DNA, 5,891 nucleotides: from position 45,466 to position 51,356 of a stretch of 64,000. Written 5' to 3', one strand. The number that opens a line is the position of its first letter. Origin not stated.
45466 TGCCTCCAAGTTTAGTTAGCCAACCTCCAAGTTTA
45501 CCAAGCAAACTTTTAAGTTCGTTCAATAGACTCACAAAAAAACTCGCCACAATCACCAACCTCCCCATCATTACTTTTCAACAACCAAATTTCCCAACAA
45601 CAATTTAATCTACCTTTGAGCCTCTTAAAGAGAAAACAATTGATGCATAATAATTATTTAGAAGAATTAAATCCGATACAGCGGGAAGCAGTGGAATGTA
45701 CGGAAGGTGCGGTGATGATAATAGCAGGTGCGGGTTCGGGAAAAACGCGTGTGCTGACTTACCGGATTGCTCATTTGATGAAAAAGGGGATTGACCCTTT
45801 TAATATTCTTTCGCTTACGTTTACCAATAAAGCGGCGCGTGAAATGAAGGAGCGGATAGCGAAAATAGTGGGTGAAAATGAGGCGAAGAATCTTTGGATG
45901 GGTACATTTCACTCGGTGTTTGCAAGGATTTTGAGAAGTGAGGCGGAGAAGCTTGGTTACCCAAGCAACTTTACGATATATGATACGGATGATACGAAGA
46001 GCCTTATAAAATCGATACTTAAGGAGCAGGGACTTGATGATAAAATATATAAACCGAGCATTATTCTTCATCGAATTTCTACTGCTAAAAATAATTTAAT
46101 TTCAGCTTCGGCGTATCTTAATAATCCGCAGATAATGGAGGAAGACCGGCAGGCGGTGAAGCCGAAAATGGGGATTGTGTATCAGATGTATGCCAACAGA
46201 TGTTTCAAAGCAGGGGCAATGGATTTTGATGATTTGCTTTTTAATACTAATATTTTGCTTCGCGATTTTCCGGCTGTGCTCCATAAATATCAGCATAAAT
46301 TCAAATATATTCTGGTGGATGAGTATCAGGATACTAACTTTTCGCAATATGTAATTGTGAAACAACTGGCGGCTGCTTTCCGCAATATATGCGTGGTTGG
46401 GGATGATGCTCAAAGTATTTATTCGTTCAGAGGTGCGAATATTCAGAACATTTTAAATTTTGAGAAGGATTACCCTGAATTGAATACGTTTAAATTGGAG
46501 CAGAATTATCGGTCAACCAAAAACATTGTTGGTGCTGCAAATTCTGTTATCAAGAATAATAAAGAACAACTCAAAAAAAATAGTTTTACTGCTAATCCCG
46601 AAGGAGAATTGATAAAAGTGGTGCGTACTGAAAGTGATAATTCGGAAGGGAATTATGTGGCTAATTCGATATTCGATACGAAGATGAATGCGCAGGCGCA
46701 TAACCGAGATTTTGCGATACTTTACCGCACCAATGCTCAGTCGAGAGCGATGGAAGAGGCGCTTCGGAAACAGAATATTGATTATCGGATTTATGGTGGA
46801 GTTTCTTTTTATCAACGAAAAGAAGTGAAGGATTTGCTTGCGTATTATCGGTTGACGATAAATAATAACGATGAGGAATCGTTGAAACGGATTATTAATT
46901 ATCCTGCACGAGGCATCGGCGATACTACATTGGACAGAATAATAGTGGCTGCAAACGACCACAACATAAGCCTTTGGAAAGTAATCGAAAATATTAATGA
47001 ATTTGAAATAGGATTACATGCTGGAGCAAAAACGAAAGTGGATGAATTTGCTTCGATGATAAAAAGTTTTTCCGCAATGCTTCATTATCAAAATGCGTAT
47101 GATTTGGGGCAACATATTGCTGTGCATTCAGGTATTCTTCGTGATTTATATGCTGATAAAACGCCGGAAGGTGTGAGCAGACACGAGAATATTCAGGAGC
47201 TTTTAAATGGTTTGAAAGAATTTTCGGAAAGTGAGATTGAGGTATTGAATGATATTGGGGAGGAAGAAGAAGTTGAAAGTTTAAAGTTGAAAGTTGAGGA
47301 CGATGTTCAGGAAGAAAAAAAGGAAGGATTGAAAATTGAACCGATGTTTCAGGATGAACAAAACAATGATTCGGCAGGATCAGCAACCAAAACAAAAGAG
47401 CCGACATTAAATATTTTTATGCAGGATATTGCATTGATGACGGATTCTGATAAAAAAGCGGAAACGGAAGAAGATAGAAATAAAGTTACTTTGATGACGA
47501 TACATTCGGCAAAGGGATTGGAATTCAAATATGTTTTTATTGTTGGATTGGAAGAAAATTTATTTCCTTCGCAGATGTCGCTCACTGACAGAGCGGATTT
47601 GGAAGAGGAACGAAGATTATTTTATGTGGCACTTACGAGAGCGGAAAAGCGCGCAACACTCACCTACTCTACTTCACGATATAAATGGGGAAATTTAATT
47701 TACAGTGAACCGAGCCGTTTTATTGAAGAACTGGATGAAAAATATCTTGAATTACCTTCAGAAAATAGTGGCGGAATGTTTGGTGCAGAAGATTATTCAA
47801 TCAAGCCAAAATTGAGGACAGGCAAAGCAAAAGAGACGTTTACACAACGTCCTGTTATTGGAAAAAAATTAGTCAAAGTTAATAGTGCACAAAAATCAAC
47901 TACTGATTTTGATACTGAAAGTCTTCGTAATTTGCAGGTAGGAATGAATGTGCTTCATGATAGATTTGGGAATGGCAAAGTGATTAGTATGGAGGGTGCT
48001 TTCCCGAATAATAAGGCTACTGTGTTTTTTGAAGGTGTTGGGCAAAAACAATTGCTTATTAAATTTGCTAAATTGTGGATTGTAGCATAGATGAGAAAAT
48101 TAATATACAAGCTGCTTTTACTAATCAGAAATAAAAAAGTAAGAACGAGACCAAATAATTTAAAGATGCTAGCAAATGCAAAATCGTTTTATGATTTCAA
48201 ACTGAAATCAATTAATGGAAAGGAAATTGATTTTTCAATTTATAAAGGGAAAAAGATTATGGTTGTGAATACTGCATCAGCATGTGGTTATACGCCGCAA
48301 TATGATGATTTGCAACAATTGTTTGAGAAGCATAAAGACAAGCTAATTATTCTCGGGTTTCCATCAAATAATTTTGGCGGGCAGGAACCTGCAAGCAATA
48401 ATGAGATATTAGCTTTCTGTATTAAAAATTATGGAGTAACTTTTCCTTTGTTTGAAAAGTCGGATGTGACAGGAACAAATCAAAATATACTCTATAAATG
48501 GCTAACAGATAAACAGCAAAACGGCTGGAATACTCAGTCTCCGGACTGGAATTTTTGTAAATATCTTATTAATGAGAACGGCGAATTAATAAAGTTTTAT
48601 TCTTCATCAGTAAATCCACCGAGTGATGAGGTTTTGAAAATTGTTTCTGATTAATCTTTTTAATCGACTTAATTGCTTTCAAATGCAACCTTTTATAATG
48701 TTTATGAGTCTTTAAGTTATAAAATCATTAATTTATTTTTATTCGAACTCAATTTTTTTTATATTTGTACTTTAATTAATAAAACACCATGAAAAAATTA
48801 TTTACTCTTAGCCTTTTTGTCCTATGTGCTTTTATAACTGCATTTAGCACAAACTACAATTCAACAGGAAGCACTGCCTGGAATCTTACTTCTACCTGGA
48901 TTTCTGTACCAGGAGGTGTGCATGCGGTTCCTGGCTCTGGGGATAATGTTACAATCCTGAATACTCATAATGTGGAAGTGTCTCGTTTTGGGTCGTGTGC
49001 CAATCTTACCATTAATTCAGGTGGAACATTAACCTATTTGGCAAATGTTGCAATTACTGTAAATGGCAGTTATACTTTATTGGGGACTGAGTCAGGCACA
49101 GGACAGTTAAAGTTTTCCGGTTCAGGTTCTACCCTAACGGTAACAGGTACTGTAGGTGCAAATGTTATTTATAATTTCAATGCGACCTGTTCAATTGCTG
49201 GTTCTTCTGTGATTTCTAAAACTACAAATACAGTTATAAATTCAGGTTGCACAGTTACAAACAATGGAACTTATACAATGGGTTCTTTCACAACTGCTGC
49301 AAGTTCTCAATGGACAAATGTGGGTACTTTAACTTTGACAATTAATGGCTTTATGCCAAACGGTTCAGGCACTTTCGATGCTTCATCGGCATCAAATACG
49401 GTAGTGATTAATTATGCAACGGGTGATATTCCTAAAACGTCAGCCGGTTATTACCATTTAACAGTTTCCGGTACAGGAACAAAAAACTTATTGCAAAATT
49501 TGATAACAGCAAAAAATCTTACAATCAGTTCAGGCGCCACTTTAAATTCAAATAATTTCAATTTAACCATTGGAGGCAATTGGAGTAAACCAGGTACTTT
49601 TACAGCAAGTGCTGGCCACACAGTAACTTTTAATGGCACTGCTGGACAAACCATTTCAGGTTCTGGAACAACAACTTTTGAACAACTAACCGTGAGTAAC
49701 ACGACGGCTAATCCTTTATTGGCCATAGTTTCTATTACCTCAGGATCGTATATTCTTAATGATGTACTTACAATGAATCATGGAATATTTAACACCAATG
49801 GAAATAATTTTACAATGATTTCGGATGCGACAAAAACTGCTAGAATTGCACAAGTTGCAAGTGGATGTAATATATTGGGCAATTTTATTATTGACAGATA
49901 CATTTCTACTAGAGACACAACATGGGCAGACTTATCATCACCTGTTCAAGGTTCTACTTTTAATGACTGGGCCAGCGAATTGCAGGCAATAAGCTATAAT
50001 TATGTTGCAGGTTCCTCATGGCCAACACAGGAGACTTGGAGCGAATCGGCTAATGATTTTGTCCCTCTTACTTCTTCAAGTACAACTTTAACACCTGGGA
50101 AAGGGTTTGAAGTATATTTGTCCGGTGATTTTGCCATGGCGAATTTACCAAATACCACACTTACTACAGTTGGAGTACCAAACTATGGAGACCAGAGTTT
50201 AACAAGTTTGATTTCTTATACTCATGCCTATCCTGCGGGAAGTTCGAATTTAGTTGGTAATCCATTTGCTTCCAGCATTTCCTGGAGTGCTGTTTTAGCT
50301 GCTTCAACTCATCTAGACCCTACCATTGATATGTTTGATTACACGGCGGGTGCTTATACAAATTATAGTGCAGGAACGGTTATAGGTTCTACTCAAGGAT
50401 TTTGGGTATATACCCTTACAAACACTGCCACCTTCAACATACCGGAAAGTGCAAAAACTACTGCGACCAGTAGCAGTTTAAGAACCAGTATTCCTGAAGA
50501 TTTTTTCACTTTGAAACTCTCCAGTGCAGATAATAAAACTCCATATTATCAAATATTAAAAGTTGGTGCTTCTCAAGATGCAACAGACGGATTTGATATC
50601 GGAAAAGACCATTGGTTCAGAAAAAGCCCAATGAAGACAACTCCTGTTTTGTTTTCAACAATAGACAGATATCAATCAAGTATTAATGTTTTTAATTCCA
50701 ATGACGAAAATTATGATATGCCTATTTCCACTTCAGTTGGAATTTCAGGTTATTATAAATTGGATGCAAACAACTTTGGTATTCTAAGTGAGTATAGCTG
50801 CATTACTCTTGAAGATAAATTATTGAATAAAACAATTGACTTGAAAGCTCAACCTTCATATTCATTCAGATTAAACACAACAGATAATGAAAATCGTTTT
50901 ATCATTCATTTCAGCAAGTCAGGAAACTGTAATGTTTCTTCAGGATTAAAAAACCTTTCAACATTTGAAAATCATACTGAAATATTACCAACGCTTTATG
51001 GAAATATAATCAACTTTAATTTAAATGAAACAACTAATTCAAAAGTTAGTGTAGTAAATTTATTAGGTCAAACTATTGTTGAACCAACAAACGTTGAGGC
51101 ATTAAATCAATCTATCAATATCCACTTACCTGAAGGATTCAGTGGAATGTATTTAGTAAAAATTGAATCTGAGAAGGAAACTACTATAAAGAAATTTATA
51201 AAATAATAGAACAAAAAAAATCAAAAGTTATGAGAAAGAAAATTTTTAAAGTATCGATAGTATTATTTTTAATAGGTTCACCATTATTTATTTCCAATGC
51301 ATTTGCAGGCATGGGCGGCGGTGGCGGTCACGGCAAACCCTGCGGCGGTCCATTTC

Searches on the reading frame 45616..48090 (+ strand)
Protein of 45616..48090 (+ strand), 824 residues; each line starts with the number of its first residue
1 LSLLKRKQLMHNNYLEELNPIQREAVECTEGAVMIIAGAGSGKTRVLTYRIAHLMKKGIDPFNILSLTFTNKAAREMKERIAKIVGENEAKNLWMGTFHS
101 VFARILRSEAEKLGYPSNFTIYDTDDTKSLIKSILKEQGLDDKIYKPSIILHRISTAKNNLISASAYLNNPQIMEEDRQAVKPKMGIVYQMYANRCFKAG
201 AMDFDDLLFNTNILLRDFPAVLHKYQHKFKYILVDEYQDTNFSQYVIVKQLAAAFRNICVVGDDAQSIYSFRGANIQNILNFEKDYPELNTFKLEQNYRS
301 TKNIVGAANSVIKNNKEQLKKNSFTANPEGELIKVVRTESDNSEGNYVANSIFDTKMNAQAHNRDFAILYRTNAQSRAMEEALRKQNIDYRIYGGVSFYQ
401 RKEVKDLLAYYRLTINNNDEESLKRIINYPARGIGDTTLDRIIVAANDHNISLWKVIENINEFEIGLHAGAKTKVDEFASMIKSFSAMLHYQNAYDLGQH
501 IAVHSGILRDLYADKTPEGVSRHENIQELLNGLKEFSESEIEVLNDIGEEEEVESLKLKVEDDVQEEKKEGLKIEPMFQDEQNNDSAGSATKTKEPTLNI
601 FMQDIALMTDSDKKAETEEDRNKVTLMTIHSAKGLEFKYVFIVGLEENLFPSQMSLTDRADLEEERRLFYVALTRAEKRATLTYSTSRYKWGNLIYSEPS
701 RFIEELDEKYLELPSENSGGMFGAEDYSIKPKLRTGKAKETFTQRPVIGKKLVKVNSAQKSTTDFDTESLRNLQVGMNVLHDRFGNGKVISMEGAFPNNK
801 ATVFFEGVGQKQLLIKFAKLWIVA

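Call 56: search_protein_families(library=pfam, proteins=[window:45616-48090:+], max_evalue=0.001)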
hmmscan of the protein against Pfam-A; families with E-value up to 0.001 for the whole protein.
window:45616-48090:+ (824 aa): 7 families
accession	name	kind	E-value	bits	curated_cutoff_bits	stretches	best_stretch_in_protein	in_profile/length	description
PF00580.27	UvrD-helicase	-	1.3e-88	297.6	23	1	18-287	1-271/271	UvrD/REP helicase N-terminal domain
PF13361.12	UvrD_C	-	1.5e-75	255.2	25.6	1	293-686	2-349/350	UvrD-like helicase C-terminal domain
PF13245.12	AAA_19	-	7.4e-24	84.9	25.1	1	22-272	1-134/134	AAA domain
PF13538.12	UvrD_C_2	-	8.8e-11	42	27.4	1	624-682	2-51/52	UvrD-like helicase C-terminal domain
PF01443.25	Viral_helicase1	-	8.4e-09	36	21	1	578-680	140-224/228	Viral superfamily 1 RNA helicase core domain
PF13604.12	AAA_30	-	5.5e-08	33.2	27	1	18-82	2-67/191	AAA domain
PF21196.3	PcrA_UvrD_tudor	-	7.7e-07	29.3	23.9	1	775-818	1-44/48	PcrA/UvrD tudor domain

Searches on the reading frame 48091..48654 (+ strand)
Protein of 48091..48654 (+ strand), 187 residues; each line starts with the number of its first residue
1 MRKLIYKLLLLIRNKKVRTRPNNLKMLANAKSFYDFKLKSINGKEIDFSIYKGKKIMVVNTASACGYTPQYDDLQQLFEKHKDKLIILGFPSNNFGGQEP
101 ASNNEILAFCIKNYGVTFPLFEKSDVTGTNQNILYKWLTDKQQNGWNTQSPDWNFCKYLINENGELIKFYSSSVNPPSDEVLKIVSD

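Call 86: search_protein_families(library=pfam, proteins=[window:48091-48654:+], max_evalue=0.0001)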
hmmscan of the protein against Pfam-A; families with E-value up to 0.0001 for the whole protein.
window:48091-48654:+ (187 aa): 1 family
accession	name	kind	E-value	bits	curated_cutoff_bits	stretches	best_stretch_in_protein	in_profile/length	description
PF00255.25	GSHPx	-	3.8e-35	120.2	27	1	33-138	1-107/108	Glutathione peroxidase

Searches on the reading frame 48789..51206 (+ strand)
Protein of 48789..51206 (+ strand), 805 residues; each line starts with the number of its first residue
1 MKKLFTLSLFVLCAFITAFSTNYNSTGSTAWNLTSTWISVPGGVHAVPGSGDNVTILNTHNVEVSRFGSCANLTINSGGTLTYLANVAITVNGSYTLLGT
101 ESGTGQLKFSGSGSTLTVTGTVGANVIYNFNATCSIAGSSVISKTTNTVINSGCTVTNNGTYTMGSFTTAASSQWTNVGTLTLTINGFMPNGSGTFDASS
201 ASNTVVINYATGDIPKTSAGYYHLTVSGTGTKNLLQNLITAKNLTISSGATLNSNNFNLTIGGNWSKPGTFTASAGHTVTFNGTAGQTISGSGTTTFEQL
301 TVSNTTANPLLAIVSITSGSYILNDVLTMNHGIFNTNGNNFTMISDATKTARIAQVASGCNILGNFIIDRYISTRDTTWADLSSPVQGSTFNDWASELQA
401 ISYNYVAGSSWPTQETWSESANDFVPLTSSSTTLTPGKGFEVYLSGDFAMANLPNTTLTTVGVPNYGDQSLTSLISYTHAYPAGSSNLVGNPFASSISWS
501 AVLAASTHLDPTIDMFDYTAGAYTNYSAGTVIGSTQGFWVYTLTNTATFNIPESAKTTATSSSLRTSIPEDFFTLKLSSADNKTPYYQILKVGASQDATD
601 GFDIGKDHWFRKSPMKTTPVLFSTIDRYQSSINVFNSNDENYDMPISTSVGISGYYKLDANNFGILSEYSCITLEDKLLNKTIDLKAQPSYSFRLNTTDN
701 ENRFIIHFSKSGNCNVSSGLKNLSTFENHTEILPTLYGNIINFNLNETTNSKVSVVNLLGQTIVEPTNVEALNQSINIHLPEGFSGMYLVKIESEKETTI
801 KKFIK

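Call 86: search_protein_families(library=pfam, proteins=[window:48789-51206:+], max_evalue=0.0001)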
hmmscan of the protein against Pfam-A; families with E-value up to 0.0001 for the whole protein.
window:48789-51206:+ (805 aa): 1 family
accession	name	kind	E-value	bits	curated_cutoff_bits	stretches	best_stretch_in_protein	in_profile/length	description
PF18962.6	Por_Secre_tail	-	5e-08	33.6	27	1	741-804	12-74/75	Secretion system C-terminal sorting domain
